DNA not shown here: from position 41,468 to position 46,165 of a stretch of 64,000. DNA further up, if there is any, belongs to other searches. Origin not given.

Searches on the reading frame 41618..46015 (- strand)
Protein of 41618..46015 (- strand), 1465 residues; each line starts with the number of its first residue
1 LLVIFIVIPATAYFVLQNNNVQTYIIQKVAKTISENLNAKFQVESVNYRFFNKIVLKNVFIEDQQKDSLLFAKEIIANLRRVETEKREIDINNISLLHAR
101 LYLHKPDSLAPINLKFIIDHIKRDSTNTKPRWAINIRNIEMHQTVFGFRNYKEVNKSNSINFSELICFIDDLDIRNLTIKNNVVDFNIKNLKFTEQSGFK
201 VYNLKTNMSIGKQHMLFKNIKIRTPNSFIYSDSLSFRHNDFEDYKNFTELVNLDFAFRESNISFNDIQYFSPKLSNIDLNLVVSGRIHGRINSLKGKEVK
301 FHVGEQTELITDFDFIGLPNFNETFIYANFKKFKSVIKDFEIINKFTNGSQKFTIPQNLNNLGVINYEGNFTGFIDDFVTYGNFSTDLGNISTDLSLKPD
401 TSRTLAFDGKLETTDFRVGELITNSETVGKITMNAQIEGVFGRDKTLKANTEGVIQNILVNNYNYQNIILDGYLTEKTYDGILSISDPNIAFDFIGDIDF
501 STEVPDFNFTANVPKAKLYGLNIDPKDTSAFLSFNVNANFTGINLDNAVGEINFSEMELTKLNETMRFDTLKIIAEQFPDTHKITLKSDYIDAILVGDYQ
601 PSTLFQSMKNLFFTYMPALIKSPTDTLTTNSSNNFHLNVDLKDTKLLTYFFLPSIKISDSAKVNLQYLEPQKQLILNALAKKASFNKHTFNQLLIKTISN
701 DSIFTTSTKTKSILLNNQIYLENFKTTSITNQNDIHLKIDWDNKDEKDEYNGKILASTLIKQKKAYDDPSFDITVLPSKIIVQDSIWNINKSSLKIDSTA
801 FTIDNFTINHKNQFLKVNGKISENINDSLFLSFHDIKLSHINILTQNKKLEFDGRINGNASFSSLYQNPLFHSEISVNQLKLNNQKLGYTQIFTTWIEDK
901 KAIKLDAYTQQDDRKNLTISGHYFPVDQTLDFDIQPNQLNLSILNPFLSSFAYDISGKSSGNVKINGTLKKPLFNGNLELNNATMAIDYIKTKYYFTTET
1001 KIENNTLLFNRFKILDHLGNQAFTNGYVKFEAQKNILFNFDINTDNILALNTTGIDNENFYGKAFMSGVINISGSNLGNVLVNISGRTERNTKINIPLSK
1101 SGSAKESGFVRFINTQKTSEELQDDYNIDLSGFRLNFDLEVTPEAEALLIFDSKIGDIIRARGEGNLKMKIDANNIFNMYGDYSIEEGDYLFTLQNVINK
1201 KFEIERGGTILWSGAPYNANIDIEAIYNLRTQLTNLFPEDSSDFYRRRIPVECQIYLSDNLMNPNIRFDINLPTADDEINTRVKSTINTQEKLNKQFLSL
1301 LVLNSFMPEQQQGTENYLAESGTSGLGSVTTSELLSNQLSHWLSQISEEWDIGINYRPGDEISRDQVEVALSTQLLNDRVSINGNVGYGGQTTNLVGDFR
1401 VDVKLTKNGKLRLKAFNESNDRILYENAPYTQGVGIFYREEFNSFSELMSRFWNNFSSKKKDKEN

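Call 83: search_protein_families(library=pfam, proteins=[window:41618-46015:-], max_evalue=0.001)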
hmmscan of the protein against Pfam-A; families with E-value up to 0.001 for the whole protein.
window:41618-46015:- (1465 aa): 1 family
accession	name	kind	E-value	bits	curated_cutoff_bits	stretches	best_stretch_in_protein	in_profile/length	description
PF04357.19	TamB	-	2.9e-57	195.1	22.4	1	1013-1442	4-381/381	TamB, inner membrane protein subunit of TAM complex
